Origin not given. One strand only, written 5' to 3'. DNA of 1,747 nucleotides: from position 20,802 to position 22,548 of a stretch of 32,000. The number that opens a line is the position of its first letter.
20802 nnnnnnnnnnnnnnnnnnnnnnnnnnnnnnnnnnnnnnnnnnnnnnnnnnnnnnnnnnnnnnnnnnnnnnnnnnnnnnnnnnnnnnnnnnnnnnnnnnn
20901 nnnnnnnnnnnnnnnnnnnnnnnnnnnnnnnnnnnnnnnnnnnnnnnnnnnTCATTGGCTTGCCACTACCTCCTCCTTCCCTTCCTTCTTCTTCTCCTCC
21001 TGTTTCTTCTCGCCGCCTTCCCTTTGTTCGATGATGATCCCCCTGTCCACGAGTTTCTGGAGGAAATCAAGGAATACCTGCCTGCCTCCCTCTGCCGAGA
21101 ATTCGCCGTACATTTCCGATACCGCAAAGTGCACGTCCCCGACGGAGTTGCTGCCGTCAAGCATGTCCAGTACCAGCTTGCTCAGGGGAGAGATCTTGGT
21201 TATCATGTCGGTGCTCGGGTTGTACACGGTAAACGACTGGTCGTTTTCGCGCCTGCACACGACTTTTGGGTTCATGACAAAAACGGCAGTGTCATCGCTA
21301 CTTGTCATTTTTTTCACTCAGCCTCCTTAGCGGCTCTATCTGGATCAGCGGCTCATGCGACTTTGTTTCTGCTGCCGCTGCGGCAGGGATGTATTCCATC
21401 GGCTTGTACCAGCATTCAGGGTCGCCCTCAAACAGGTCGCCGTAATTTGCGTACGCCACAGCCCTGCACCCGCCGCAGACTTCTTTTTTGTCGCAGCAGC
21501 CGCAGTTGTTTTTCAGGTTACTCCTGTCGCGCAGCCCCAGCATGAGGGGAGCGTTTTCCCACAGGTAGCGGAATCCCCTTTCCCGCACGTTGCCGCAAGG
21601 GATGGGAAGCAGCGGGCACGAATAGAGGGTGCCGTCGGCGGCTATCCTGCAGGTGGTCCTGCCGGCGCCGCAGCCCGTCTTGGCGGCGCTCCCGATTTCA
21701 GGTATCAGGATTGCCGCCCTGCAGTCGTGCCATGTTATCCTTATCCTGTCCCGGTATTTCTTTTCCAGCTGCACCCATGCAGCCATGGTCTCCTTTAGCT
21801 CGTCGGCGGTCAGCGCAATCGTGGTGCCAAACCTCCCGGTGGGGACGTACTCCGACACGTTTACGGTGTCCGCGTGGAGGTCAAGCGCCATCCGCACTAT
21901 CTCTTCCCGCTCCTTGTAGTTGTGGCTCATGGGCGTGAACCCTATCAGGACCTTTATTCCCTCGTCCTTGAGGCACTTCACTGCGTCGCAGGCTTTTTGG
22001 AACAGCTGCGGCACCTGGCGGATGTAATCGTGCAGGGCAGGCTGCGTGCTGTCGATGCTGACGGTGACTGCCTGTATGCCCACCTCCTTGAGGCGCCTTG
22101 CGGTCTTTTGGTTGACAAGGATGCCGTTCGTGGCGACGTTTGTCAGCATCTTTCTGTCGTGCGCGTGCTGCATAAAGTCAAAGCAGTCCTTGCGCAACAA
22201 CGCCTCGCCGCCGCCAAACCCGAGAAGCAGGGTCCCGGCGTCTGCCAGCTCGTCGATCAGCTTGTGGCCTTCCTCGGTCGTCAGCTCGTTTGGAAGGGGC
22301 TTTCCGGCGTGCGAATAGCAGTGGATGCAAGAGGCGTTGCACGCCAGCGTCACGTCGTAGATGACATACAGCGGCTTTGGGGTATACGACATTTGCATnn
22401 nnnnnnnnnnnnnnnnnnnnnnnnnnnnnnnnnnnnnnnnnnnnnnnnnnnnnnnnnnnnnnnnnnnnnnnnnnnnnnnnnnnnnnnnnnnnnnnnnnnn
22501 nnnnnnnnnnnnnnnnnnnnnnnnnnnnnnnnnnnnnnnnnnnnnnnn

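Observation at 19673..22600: Operon of two paralogous radical SAM/SPASM enzymes flanking a PqqD-like protein: a RiPP-style maturation system with no assignable product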

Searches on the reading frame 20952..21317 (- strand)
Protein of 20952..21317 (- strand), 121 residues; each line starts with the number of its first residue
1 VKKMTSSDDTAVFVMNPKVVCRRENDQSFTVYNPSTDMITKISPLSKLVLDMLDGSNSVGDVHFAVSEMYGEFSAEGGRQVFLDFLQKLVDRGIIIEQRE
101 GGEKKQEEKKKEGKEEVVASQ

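Call 3: search_protein_families(library=ncbifam, proteins=[window:20952-21317:-], max_evalue=0.01)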
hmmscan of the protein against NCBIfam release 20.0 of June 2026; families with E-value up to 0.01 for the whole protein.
window:20952-21317:- (121 aa): 1 family
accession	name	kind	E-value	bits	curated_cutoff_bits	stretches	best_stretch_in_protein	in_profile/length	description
TIGR04248.1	SCM_PqqD_rel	equivalog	2.5e-06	27.6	100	1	15-94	2-80/84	SynChlorMet cassette protein ScmD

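Call 4: search_protein_families(library=pfam, proteins=[window:20952-21317:-], max_evalue=0.1)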
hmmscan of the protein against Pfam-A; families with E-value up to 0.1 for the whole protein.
window:20952-21317:- (121 aa): 1 family
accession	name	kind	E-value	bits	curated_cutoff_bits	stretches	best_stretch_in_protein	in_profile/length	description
PF05402.18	PqqD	-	0.0007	20.3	23.4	1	32-95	5-67/67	Coenzyme PQQ synthesis protein D (PqqD)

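Call 9: find_homologous_proteins(query=window:20952-21317:-)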
Query window:20952-21317:- (121 aa): 2 proteins with E <= 0.001 among 6 candidates.
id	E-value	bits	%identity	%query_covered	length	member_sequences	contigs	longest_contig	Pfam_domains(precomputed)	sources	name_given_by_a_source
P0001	1.3e-69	249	100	98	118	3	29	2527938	-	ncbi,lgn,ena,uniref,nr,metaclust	ncbi:hypothetical protein [Nitrososphaera viennensis]|uniref:PqqD family protein n=2 Tax=Nitrosospha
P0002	3.1e-34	135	64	81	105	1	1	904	-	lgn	-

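Call 47: search_solved_structures(query=A4, max_evalue=1)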
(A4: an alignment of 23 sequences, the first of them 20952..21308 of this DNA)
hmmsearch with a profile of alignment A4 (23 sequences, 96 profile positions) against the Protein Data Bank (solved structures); distinct sequences matched with E-value up to 1: 11.
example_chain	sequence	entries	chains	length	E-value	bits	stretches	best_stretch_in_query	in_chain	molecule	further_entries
5v1u_A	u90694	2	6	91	0.00012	25.1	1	11-93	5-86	TbiB1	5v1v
5sxy_A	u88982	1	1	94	0.00014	24.8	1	38-92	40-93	Bifunctional coenzyme PQQ synthesis protein C/D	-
9x8z_B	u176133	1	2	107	0.00026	24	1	28-93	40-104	PqqD family protein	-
5vrd_D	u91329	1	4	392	0.0019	21.2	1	38-92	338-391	Bifunctional coenzyme PQQ synthesis protein C/D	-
8vd6_A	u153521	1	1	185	0.0024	20.9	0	46-84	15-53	CAP REPEAT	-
3g2b_A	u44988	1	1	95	0.0078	19.2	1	38-92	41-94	Coenzyme PQQ synthesis protein D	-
9x90_B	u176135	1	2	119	0.0088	19.1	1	36-95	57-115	Lasso peptide biosynthesis PqqD family chaperone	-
8ga7_A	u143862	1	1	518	0.035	17.1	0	40-87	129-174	THR5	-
5doo_A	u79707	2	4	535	0.038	17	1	38-69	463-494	protein lysine methyltransferase 2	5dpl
9is6_C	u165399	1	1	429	0.097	15.7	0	48-94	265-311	COP9 signalosome complex subunit 3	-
9mg8_A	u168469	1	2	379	0.87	12.7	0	59-89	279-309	b-iTHR-110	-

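Call 48: search_protein_families(library=pfam, alignment_id=A4, max_evalue=0.01)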
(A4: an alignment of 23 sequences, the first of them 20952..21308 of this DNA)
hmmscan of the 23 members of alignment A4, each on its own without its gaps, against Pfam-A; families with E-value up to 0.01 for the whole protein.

A. member 1, window:20952-21308:- (118 aa): 1 family
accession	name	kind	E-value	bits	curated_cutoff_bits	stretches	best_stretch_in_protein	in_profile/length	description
PF05402.18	PqqD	-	0.00086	20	23.4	1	29-92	5-67/67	Coenzyme PQQ synthesis protein D (PqqD)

B. families by the number of members that match (of 23 scanned): 5 families
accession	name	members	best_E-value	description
PF05402.18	PqqD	21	2.2e-09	Coenzyme PQQ synthesis protein D (PqqD)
PF21782.3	PKMT_2nd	1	0.0014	PKMT, C-terminal winged helix domain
PF21475.2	PaaA-like_N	1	0.0031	PaaA-like, N-terminal domain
PF01022.26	HTH_5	1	0.0079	Bacterial regulatory protein, arsR family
PF22979.2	HTH_69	1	0.0097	Winged helix-turn-helix domain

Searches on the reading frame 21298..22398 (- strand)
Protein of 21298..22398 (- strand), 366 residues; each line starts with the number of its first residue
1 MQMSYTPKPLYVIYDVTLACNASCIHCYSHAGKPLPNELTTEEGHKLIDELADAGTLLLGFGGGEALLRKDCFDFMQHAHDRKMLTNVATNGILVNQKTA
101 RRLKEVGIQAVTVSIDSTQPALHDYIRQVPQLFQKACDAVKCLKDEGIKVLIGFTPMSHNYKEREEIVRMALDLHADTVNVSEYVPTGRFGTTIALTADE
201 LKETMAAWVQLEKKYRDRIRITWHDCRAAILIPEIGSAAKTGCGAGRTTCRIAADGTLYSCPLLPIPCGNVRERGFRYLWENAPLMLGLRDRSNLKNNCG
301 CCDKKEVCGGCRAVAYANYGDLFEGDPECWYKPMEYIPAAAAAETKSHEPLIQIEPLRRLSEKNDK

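Call 3: search_protein_families(library=ncbifam, proteins=[window:21298-22398:-], max_evalue=0.01)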
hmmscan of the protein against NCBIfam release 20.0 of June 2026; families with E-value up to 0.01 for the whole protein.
window:21298-22398:- (366 aa): 65 families (the best 25 are shown)
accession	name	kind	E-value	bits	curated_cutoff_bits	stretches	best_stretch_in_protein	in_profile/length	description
TIGR04055.1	rSAM_NirJ2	equivalog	2e-65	221.5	500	1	13-332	3-325/326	putative heme d1 biosynthesis radical SAM protein NirJ2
TIGR04545.1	rSAM_ahbD_hemeb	equivalog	2e-63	214.9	500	1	12-333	2-339/339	heme b synthase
TIGR04053.2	TIGR04053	equivalog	1.2e-60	205.7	395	2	5-221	3-223/366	TIGR04053 family radical SAM/SPASM domain-containing protein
TIGR04546.1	rSAM_ahbC_deAc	equivalog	4e-46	157.6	650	2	2-194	32-223/390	12,18-didecarboxysiroheme deacetylase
TIGR04303.1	GeoRSP_rSAM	equivalog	5.2e-46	157.7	400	1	9-330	4-325/325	GeoRSP system radical SAM/SPASM protein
TIGR04054.1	rSAM_NirJ1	equivalog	9.2e-45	152.9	650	2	12-194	38-220/387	putative heme d1 biosynthesis radical SAM protein NirJ1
TIGR03962.1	mycofact_rSAM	equivalog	3.3e-43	148.2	265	1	9-331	11-333/339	mycofactocin radical SAM maturase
TIGR04051.1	rSAM_NirJ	equivalog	3.2e-42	144.8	515.45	2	12-197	4-189/354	heme d1 biosynthesis radical SAM protein NirJ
TIGR04347.1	pseudo_SAM_Halo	equivalog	4e-41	141.6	525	2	11-179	39-207/390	TIGR04347 family pseudo-SAM/SPASM protein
NF045574.1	sacti_mat_StsB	exception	3.6e-40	138.2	625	1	10-322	96-406/466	StsB family radical SAM/SPASM domain sactipeptide maturase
TIGR02109.1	PQQ_syn_pqqE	equivalog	7.8e-38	130.3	381.35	1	7-347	4-348/358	pyrroloquinoline quinone biosynthesis protein PqqE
TIGR03913.1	rad_SAM_trio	equivalog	3.3e-36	124.7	591.75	2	9-188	18-196/477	GDL motif peptide-associated radical SAM/SPASM maturase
NF050035.1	rSAM_WgK_link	exception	1.4e-35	123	650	2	4-200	3-200/367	radical SAM/SPASM peptide maturase WgkB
TIGR04103.1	rSAM_nif11_3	equivalog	5.1e-32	111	725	1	11-332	6-345/412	nif11-class peptide radical SAM maturase 3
TIGR04250.1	SCM_rSAM_ScmE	equivalog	6.6e-31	107.5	400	1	12-329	5-345/358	SynChlorMet cassette radical SAM/SPASM protein ScmE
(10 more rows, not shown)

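Call 4: search_protein_families(library=pfam, proteins=[window:21298-22398:-], max_evalue=0.1)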
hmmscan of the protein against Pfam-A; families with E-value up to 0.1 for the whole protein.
window:21298-22398:- (366 aa): 3 families
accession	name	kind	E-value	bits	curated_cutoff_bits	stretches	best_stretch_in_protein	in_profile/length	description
PF04055.27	Radical_SAM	-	3.4e-23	83.1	29.5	1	16-170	3-165/166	Radical SAM superfamily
PF13186.11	SPASM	-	3.9e-05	24.3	21.5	1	243-302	1-66/67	Iron-sulfur cluster-binding domain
PF13353.11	Fer4_12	-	0.014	16.2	22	1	19-116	14-114/137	4Fe-4S single cluster domain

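Call 44: search_solved_structures(query=window:21298-22398:-, max_evalue=0.00001)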
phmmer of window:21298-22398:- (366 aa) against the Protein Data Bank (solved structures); distinct sequences matched with E-value up to 0.00001: 7.
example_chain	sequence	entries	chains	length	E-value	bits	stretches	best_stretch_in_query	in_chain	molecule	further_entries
6efn_A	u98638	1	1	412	2.1e-20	76.6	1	9-306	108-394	Sporulation killing factor maturation protein SkfB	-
6c8v_A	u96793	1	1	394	6.6e-14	55.2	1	3-337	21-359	Coenzyme PQQ synthesis protein E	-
7vob_C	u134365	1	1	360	8.1e-14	55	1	11-171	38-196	Cytosylglucuronate decarboxylase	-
7voc_C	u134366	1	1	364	8.3e-14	54.9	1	11-171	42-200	Cytosylglucuronate decarboxylase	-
8wm2_A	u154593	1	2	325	4.9e-07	32.6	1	8-119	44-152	Fe-S radical SAM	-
7tol_A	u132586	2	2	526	8.2e-07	31.9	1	13-212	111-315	glycerol dibiphytanyl glycerol tetraether - macrocyclic archaeol synthase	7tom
5wgg_A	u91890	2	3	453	2e-06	30.6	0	16-119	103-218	Radical SAM domain protein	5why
